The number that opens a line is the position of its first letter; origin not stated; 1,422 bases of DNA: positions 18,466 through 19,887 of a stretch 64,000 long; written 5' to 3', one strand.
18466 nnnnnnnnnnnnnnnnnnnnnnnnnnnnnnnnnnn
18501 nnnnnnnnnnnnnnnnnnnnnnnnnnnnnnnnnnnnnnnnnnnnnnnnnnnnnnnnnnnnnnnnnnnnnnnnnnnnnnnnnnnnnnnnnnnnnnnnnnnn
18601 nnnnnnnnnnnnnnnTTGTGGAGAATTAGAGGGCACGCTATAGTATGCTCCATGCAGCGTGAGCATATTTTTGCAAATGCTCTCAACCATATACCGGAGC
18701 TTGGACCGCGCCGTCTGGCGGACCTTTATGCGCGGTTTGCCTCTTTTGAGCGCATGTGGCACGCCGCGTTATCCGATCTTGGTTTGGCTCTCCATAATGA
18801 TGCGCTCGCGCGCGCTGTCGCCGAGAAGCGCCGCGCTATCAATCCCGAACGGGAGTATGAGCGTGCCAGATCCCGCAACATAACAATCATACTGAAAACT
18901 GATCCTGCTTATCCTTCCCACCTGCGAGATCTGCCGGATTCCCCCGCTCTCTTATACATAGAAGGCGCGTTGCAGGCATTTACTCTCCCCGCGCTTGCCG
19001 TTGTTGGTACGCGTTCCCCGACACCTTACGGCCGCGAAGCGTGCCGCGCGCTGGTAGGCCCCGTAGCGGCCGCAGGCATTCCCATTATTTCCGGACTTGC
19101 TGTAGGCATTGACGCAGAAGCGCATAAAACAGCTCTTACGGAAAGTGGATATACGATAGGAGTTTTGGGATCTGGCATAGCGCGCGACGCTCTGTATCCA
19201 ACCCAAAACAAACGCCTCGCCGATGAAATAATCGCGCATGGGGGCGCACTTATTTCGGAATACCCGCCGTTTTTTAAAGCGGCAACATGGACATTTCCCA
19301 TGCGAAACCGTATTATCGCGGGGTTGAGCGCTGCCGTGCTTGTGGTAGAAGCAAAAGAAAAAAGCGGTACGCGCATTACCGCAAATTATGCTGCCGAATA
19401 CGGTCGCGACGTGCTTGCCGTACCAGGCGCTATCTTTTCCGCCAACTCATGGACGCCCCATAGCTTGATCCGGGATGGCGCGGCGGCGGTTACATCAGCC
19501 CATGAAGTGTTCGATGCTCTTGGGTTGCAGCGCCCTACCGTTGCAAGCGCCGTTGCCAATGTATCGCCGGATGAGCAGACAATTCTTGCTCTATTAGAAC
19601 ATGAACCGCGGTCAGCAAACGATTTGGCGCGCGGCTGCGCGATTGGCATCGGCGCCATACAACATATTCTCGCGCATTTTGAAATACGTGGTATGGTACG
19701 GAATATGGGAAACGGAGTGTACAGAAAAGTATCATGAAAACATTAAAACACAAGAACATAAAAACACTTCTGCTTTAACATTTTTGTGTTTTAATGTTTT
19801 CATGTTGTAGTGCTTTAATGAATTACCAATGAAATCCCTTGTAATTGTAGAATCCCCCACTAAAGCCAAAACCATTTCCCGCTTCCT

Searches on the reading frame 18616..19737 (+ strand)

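Call 123: search_protein_families(library=pfam, max_evalue=0.001, proteins=[window:18616-19737:+])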
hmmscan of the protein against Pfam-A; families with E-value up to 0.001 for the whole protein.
window:18616-19737:+ (373 aa): 3 families
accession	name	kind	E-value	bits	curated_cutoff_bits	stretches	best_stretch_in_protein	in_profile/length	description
PF02481.21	DNA_processg_A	-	5e-73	245.2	29.6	1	85-293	3-211/212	DNA recombination-mediator protein A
PF17782.7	DprA_WH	-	1.7e-09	38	22.9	1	312-364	6-58/61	DprA winged helix domain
PF18306.6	LDcluster4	-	0.00092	19.3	26.3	0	128-185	5-63/151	SLOG cluster4 family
